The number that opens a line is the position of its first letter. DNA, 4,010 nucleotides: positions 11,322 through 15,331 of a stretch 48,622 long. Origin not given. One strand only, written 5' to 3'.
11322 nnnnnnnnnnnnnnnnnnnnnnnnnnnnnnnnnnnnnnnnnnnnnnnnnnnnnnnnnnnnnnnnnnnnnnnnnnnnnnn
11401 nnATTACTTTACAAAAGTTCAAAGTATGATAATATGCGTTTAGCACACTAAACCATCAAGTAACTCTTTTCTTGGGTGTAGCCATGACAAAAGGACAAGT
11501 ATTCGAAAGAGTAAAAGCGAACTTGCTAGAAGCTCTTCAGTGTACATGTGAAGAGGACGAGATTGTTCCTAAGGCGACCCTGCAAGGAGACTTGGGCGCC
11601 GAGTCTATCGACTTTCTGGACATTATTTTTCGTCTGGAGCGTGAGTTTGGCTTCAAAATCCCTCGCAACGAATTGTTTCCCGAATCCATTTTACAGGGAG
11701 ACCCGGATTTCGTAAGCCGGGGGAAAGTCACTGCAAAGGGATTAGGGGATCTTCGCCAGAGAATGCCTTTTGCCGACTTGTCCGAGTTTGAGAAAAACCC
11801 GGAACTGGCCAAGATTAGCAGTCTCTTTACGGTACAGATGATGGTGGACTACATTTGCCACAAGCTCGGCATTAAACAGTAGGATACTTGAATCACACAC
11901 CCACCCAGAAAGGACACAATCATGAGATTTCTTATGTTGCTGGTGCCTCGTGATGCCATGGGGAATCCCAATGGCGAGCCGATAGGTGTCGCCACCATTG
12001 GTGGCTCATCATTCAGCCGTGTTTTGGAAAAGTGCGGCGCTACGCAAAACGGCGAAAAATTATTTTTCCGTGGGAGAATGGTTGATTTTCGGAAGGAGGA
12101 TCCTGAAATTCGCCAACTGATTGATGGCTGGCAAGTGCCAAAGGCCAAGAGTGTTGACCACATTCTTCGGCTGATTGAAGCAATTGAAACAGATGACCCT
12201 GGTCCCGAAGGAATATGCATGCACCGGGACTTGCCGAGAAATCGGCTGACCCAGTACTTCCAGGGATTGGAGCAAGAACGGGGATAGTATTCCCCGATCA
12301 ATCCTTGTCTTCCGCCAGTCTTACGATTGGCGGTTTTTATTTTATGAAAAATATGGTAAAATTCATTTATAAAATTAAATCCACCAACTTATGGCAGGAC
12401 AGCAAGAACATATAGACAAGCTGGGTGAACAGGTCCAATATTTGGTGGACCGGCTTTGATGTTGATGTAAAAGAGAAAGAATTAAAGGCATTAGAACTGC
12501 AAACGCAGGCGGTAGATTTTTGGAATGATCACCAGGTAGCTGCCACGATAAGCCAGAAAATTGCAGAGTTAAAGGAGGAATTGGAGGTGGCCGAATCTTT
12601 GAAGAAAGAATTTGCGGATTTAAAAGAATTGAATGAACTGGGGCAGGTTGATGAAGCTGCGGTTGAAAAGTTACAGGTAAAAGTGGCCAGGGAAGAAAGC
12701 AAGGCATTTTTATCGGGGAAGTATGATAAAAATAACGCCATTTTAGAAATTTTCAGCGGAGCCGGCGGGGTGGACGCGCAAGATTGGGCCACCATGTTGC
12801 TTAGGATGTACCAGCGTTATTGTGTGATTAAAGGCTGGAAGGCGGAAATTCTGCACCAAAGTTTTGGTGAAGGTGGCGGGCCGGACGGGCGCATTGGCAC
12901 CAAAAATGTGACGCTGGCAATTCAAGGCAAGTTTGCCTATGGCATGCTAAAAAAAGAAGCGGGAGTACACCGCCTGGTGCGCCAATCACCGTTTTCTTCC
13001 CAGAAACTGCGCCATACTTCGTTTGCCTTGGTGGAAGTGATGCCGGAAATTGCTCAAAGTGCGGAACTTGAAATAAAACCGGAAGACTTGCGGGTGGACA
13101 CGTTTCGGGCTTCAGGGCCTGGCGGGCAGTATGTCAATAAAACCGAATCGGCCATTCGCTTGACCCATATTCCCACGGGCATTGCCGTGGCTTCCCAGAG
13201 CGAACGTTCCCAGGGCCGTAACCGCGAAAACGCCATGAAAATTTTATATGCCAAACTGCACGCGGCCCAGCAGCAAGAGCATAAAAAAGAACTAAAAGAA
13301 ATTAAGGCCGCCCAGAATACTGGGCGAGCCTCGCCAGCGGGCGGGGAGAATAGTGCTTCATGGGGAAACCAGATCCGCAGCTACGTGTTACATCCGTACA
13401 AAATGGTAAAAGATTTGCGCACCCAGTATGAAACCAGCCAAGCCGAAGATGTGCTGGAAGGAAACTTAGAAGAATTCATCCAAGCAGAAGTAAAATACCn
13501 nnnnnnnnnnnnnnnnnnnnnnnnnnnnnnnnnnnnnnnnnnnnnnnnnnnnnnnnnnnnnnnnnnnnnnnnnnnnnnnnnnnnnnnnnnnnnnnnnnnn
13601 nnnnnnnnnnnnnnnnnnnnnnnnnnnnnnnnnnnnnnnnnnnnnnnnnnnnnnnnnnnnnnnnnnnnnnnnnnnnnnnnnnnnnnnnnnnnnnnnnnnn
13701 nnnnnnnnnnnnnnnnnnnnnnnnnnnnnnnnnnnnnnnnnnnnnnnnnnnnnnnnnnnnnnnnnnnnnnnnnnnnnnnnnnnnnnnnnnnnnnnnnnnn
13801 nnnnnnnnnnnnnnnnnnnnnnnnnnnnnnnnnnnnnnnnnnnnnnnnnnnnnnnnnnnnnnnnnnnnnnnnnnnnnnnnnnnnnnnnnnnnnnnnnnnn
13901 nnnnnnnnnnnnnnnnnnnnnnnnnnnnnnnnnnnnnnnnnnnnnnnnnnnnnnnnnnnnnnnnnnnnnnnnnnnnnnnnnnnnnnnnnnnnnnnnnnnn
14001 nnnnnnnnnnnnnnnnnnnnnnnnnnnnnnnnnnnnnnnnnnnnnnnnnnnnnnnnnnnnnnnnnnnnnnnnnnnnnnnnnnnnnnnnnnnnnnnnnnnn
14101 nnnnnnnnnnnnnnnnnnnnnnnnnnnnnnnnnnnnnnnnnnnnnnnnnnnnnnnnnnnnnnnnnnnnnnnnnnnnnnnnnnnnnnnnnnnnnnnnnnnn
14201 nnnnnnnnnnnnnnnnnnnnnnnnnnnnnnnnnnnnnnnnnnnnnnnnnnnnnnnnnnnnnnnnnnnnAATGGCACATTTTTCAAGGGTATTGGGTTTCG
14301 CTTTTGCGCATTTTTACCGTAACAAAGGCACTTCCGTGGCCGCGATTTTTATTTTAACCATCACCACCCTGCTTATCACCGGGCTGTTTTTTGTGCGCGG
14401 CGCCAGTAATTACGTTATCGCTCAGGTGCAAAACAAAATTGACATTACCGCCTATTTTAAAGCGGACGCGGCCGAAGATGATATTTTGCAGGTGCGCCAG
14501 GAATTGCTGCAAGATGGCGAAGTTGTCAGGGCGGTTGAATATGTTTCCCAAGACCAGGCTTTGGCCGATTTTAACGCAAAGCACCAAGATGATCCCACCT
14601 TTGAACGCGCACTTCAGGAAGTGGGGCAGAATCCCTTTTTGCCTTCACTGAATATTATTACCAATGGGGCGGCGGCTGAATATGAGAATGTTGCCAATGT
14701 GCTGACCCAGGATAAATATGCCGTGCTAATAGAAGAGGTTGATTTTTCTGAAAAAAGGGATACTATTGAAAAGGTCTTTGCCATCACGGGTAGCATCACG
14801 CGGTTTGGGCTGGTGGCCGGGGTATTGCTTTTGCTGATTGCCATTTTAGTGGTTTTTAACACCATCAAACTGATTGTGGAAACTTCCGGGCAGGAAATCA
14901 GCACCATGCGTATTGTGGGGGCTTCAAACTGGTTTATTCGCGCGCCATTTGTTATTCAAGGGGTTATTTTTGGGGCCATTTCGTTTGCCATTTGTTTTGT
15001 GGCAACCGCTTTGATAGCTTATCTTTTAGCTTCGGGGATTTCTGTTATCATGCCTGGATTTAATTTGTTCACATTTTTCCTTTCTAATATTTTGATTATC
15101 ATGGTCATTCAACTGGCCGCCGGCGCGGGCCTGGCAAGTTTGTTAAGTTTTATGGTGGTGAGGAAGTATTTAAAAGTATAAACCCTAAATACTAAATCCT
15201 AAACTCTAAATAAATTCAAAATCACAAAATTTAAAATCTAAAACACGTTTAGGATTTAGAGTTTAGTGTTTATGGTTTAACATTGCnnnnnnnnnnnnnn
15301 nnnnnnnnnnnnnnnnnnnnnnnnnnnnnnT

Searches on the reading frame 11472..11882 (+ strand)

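Call 18: search_protein_families(library=ncbifam, proteins=[window:11472-11882:+], max_evalue=0.001)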
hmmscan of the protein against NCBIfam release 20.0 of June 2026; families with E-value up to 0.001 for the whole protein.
window:11472-11882:+ (136 aa): 12 families
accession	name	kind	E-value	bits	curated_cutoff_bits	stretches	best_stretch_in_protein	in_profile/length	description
NF002150.0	PRK00982.1-4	subfamily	7.5e-13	48.5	66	1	5-67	1-61/80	acyl carrier protein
NF002148.0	PRK00982.1-2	subfamily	1.6e-12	47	71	1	9-67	4-60/79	acyl carrier protein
NF002151.0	PRK00982.1-5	equivalog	1.4e-10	41.1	92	1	9-66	3-58/78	acyl carrier protein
TIGR00517.1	acyl_carrier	equivalog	3.4e-10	39.7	70.45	1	9-67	3-59/77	acyl carrier protein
NF002149.0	PRK00982.1-3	equivalog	5.9e-10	39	106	1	10-68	4-60/78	acyl carrier protein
NF005079.0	PRK06508.1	equivalog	4.2e-09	36.7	83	1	10-67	4-59/93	acyl carrier protein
NF009104.0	PRK12449.1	equivalog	7.4e-09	35.4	70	1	5-67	1-61/80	acyl carrier protein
NF003757.0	PRK05350.1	equivalog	3.5e-07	30.3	65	1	5-66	2-61/83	acyl carrier protein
NF006031.0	PRK08172.1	equivalog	1.6e-05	25.5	76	1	25-68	18-61/82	acyl carrier protein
NF058660.1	cispen_ACP_AmcB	equivalog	0.00011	22.3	80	1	12-72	4-64/80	cispentacin biosynthesis acyl carrier protein AmcB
NF002147.0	PRK00982.1-1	equivalog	0.00081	19.2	84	0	24-68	20-64/83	acyl carrier protein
NF005502.0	PRK07117.1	equivalog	0.001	19.3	79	0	5-71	1-65/82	acyl carrier protein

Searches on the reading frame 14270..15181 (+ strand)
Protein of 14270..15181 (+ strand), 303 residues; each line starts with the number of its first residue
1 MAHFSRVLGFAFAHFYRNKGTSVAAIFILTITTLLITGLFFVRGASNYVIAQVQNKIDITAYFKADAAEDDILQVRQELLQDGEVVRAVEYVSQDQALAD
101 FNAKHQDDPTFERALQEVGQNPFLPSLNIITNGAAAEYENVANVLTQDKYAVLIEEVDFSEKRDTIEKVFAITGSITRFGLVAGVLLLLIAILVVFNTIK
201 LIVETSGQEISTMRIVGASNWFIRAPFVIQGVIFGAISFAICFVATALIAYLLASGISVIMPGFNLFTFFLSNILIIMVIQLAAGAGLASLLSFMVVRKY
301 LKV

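Call 18: search_protein_families(library=ncbifam, proteins=[window:14270-15181:+], max_evalue=0.001)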
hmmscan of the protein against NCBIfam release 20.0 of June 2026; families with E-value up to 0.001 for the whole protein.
window:14270-15181:+ (303 aa): 3 families
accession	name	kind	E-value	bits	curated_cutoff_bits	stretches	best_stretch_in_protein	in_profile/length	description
NF038347.1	FtsX_Gpos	exception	5.7e-43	147.3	225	1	3-302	3-296/296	permease-like cell division protein FtsX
TIGR00439.2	FtsX_Gneg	equivalog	2.2e-42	145.3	255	1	7-302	4-292/292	permease-like cell division protein FtsX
NF038346.1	FtsX_actino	exception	1e-28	100.6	250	1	14-303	11-308/308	permease-like cell division protein FtsX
